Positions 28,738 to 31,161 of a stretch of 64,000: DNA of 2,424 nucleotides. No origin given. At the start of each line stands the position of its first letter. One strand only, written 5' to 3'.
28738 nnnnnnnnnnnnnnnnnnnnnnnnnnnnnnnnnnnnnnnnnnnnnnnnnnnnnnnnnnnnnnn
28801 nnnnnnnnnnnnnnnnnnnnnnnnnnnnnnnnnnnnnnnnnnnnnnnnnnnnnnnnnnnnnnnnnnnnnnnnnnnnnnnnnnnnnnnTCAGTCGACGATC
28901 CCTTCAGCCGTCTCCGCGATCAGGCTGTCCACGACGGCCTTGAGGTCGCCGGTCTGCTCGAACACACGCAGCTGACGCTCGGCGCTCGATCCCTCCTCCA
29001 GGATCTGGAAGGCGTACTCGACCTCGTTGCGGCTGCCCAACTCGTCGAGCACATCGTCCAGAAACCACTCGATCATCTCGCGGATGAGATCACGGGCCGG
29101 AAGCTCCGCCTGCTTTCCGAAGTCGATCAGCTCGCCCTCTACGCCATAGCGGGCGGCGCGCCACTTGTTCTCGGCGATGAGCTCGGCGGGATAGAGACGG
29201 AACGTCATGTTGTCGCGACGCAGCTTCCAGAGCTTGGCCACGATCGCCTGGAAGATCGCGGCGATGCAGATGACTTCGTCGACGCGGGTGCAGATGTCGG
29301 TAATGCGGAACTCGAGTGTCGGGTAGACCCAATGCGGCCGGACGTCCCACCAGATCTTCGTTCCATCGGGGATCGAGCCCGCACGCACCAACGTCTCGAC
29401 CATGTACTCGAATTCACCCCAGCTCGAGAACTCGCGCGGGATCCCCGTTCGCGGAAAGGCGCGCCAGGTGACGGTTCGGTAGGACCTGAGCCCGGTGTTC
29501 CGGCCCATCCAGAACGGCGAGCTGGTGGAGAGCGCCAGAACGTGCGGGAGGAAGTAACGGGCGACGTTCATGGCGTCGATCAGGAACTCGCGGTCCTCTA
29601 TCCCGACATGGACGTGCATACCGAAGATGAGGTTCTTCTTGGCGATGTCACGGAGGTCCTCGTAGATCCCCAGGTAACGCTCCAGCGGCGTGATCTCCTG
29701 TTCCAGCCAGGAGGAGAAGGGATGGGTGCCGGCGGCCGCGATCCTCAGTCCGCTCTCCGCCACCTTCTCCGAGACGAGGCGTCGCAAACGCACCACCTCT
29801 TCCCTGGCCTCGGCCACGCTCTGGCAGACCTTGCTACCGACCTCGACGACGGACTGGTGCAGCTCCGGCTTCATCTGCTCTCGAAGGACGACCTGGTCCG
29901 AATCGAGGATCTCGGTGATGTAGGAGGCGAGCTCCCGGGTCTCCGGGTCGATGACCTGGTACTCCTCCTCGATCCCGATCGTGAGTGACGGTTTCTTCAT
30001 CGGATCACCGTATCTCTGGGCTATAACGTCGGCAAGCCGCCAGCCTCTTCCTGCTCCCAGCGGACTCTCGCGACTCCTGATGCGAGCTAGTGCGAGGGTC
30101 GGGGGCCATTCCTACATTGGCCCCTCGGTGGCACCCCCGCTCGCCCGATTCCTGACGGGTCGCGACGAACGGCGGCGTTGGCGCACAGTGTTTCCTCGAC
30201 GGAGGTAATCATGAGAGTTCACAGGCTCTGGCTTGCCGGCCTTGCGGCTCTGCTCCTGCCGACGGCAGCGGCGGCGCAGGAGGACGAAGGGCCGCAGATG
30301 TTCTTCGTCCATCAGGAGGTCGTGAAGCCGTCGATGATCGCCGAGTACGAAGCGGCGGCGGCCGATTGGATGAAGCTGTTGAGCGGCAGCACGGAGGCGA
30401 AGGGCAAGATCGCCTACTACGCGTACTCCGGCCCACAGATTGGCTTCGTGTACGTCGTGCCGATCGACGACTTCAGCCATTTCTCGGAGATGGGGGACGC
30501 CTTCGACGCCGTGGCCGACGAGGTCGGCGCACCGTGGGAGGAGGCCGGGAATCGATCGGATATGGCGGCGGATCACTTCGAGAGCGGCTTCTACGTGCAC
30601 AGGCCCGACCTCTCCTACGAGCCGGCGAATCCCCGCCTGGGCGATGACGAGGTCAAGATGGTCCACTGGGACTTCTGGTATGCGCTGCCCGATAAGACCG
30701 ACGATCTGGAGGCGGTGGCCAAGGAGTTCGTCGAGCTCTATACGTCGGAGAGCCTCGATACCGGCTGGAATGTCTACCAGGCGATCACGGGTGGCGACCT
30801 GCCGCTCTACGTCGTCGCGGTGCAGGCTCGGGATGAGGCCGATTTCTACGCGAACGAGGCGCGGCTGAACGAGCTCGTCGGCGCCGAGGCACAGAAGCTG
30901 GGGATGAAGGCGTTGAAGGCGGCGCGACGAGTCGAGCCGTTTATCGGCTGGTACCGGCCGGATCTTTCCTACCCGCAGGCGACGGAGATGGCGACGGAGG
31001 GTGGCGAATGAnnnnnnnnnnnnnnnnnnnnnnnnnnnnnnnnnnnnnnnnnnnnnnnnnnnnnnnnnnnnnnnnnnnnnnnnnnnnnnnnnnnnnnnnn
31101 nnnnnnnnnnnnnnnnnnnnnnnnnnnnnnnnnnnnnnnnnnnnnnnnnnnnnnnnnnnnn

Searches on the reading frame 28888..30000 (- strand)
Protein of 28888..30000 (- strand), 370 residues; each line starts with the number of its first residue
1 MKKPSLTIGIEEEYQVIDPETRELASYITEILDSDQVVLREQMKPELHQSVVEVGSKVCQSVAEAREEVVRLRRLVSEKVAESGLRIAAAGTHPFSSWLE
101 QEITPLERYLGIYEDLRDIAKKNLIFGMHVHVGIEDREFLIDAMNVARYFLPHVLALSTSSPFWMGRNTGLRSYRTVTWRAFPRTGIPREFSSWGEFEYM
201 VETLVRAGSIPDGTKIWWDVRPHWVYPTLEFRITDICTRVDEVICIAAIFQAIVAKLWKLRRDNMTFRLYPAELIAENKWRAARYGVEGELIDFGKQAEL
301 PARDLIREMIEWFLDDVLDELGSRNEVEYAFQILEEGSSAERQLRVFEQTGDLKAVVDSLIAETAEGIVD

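Call 6: search_protein_families(library=pfam, proteins=[window:28888-30000:-], max_evalue=1)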
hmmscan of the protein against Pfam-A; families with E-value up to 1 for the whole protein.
window:28888-30000:- (370 aa): 1 family
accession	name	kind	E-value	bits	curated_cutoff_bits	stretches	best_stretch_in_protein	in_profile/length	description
PF04107.18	GCS2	-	1.5e-55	189.1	21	1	9-286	2-290/291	Glutamate-cysteine ligase family 2(GCS2)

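Call 7: search_protein_families(library=ncbifam, proteins=[window:28888-30000:-], max_evalue=1)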
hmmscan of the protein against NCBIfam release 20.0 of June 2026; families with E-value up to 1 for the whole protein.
window:28888-30000:- (370 aa): 11 families
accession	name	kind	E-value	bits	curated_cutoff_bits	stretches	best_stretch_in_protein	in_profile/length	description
NF010039.0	PRK13515.1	equivalog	2.4e-161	536.6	371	1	2-368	6-373/378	carboxylate-amine ligase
NF010043.0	PRK13517.1-3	equivalog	2.1e-107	359.3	409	1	5-367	10-375/381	glutamate--cysteine ligase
NF010041.0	PRK13517.1-1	subfamily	2e-87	293.8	332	1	7-366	6-366/368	glutamate--cysteine ligase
TIGR02050.1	gshA_cyan_rel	subfamily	1.6e-86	290.3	176.4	1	7-292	1-287/287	YbdK family carboxylate-amine ligase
NF010042.0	PRK13517.1-2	equivalog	7e-77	258.8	427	1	5-367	10-373/376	glutamate--cysteine ligase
NF010044.0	PRK13517.1-4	equivalog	1.1e-70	238.6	437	1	4-364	12-370/372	glutamate--cysteine ligase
NF010040.1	PRK13516.1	equivalog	1e-63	215.7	425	1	5-359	9-362/369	YbdK family carboxylate-amine ligase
NF010045.0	PRK13518.1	equivalog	3.6e-62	210.4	395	1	7-363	14-358/360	glutamate--cysteine ligase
TIGR02048.1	gshA_cyano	equivalog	1.3e-19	70.4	249.05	1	126-366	115-362/376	glutamate--cysteine ligase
TIGR03444.1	EgtA_Cys_ligase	equivalog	0.0029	16.5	370.8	1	52-181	72-206/390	ergothioneine biosynthesis glutamate--cysteine ligase EgtA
NF011446.0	PRK14869.2-2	equivalog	0.11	10.8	601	1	70-138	159-227/576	putative manganese-dependent inorganic diphosphatase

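Call 36: find_related_loci(query=window:28891-30000:-, collection=metagenome_contigs, flank=6000)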
Query window:28891-30000:- (370 aa) in metagenome_contigs; peptide patterns used: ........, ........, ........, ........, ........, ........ (x = any residue, [..] = any of these).
594 stretches matched a pattern; 538 encode a relative of the query (tblastn E <= 1e-3); the best 80 are kept; 80 distinct loci.
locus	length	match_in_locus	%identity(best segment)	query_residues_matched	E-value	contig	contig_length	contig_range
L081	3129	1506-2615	94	1-370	0e+0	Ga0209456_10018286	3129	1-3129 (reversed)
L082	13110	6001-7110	92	1-370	0e+0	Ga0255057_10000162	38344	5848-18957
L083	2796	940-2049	83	1-370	0e+0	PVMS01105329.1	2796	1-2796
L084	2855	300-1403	76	1-368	0e+0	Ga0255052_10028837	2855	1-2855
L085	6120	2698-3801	77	1-368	0e+0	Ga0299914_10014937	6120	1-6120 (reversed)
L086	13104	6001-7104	77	1-368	0e+0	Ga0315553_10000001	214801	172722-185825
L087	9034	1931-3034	77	1-368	0e+0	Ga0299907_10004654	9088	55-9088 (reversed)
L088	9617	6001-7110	76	1-370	0e+0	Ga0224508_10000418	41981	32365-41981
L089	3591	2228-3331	76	1-368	0e+0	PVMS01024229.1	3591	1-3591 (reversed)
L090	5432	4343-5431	75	1-364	0e+0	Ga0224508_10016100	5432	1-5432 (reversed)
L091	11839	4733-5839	72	1-369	0e+0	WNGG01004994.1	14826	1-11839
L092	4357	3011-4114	74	1-368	0e+0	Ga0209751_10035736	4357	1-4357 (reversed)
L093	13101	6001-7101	75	1-367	0e+0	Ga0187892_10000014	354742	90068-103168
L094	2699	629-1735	72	1-369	0e+0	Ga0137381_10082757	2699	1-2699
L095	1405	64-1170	73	1-369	0e+0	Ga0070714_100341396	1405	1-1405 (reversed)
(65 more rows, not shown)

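Call 54: search_solved_structures(query=window:28891-30000:-, max_evalue=0.001)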
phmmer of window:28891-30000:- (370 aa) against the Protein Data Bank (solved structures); distinct sequences matched with E-value up to 0.001: 2.
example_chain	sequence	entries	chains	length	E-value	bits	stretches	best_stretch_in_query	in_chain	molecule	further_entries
1tt4_A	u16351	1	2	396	1.8e-40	142.2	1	6-329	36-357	putative cytoplasmic protein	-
1r8g_A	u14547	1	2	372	2e-39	138.8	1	6-345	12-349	Hypothetical protein ybdK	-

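Call 84: search_protein_families(library=padloc, proteins=[window:28888-30000:-], max_evalue=0.01)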
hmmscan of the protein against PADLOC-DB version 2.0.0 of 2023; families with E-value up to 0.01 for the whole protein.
window:28888-30000:- (370 aa): 0 families

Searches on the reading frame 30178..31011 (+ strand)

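Call 9: search_protein_families(library=pfam, proteins=[window:30178-31011:+], max_evalue=0.01)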
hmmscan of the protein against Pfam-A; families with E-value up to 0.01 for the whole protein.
window:30178-31011:+ (277 aa): 0 families

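Call 60: search_protein_families(library=pfam, proteins=[window:30178-31011:+], max_evalue=0.1)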
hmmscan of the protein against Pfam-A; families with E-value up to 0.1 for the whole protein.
window:30178-31011:+ (277 aa): 1 family
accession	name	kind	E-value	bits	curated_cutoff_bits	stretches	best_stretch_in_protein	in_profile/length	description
PF24373.1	DUF7529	-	0.06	13.6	27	0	53-108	25-79/160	Family of unknown function (DUF7529)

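Call 73: search_protein_families(library=ncbifam, proteins=[window:30178-31011:+], max_evalue=0.01)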
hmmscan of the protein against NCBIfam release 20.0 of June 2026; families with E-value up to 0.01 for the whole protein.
window:30178-31011:+ (277 aa): 0 families
